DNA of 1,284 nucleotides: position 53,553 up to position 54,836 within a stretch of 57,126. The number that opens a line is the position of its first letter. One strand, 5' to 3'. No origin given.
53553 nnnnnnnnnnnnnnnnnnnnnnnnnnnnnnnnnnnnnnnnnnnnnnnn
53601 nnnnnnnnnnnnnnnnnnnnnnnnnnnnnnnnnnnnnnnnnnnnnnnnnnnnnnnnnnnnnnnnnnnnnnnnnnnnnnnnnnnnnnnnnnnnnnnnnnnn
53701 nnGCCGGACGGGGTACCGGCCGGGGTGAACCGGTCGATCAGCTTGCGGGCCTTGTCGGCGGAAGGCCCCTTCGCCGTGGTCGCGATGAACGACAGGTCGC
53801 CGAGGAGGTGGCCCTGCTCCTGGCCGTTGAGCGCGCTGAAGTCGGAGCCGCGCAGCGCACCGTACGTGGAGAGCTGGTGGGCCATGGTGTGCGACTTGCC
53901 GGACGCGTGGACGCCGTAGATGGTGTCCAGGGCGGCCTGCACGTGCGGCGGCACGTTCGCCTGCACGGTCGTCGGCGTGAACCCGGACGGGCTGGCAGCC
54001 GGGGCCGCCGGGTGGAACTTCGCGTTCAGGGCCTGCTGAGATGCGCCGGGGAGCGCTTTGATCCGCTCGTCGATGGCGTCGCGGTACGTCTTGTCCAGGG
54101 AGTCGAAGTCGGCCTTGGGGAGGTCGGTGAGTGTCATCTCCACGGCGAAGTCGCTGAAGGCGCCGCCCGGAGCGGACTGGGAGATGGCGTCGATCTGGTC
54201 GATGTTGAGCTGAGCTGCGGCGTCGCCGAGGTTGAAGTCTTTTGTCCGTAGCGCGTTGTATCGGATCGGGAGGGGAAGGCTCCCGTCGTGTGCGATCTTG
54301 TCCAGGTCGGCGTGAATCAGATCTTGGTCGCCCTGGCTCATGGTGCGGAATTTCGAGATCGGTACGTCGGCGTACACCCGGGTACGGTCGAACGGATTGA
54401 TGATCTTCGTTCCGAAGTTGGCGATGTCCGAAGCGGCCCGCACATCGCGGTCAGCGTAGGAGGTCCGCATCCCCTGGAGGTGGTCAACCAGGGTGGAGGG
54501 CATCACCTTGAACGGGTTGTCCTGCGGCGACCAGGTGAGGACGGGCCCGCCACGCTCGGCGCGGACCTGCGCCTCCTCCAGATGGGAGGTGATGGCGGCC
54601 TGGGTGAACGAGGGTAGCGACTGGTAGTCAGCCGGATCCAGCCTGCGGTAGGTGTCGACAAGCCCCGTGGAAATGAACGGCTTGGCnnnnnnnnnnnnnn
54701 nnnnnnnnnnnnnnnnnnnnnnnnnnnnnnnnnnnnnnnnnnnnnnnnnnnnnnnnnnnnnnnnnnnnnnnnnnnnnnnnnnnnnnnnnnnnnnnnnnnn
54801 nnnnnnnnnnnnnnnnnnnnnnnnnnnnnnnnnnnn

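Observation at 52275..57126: A roughly 1,700-aa protein combining about ten degenerate helical repeats, a Nudix domain and an ADP-ribosyltransferase domain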

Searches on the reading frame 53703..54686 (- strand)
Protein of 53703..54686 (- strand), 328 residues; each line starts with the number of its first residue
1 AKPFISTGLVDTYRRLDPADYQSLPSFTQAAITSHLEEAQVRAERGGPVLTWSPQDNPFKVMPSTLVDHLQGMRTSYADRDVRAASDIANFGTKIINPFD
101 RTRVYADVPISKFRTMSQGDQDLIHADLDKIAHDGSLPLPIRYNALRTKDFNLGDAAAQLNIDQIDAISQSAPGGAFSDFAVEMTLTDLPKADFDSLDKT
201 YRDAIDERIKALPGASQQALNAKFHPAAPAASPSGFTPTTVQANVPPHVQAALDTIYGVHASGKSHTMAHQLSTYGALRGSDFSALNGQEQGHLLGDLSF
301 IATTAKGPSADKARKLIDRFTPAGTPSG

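Call 68: predict_structure(alignment_id=A4)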
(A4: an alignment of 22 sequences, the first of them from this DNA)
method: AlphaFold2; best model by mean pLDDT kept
length: 328 residues; sequences in the alignment: 22
mean_pLDDT: 87.9   pTM: 0.65
mean pLDDT of the five models: 87.9, 87.8, 86.8, 85.8, 85.0
residues with pLDDT >= 90: 216; 70-90: 77; 50-70: 17; < 50: 18
segments of 3 or more residues with pLDDT < 50: 1-4, 228-237
pLDDT, mean of each block of 10 residues (from residue 1): 62 93 96 94 93 93 95 93 96 97 97 96 98 97 97 83 95 90 95 96 96 90 73 47 72 82 78 90 84 89 88 90 60
secondary structure, 60 per line:
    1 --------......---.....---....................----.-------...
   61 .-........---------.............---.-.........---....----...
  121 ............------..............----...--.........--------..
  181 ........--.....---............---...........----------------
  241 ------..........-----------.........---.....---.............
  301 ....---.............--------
elements in order: H9-14 H18-22 H26-45 H58-61 H63-70 H80-92 H98-106 H110-113 H118-132 H139-152 H162-170 H179-188 H191-195 H199-210 H214-224 H247-256 H268-276 H280-284 H288-304 H308-320
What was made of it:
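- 54558..54653 (-): Helical repeat copy 5 (aa 909-940). AF2 shows a short-short-long three-helix unit (call 68).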

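Call 71: fold_search(model_id=the predicted structure, library=pdb)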
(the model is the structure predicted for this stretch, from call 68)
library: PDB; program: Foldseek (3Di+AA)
matches with E <= 10: 755; with E <= 0.001: 0
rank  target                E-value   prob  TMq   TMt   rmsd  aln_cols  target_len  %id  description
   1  6s9o_B                4.3e-02  0.38  0.16  0.16  16.9       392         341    9  Designed Armadillo Repeat protein internal Lock1 fused to target peptide KRKRKLKFKR (released 2020-02-19)
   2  5mff_A                4.5e-02  0.47  0.16  0.18  16.9       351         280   10  Designed armadillo repeat protein YIIIM5AII in complex with peptide (RR)5 (released 2017-09-13)
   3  6s9o_A                6.4e-02  0.54  0.20  0.20  16.3       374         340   11  Designed Armadillo Repeat protein internal Lock1 fused to target peptide KRKRKLKFKR (released 2020-02-19)
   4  6s9l_A                6.7e-02  0.51  0.17  0.19  16.7       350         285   10  Designed Armadillo Repeat protein Lock1 bound to (KR)4KLSF target (released 2020-02-19)
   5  5mfg_B                1.0e-01  0.41  0.16  0.18  19.2       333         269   11  Designed armadillo repeat protein YIIIM5AII in complex with peptide (RR)4 (released 2017-09-13)
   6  5mfm_A                1.2e-01  0.54  0.23  0.23  15.8       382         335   12  Designed armadillo repeat protein peptide fusion YIIIM6AII_GS11_(KR)5 (released 2017-09-13)
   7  5mfm_C                1.2e-01  0.47  0.23  0.23  15.8       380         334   11  Designed armadillo repeat protein peptide fusion YIIIM6AII_GS11_(KR)5 (released 2017-09-13)
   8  6i7s_H                1.4e-01  0.33  0.17  0.08  19.3       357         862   14  Microsomal triglyceride transfer protein (released 2019-08-21)
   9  5mfm_F                1.4e-01  0.28  0.16  0.16  16.8       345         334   10  Designed armadillo repeat protein peptide fusion YIIIM6AII_GS11_(KR)5 (released 2017-09-13)
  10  5mfr                  1.5e-01  0.16  0.14  0.07  21.6       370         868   12  The crystal structure of E. coli Aminopeptidase N in complex with 7-amino-5,7,8,9-tetrahydrobenzocyclohepten-6-one (released 2017-04-19)
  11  5mfm_B                1.6e-01  0.41  0.22  0.21  16.0       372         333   12  Designed armadillo repeat protein peptide fusion YIIIM6AII_GS11_(KR)5 (released 2017-09-13)
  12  4hxt                  1.6e-01  0.25  0.13  0.17  19.1       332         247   13  Crystal Structure of Engineered Protein. Northeast Structural Genomics Consortium Target OR329 (released 2012-11-21)
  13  2dqm                  1.7e-01  0.15  0.13  0.07  21.6       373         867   11  Crystal Structure of Aminopeptidase N complexed with bestatin (released 2006-08-01)
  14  5mfl_A                1.8e-01  0.38  0.21  0.21  18.1       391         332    8  Designed armadillo repeat protein (KR)5_GS10_YIIIM6AII (released 2017-09-13)
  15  5ykh                  1.9e-01  0.33  0.20  0.19  16.4       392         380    9  Crystal structure of the engineered nine-repeat PUF domain (released 2018-03-14)
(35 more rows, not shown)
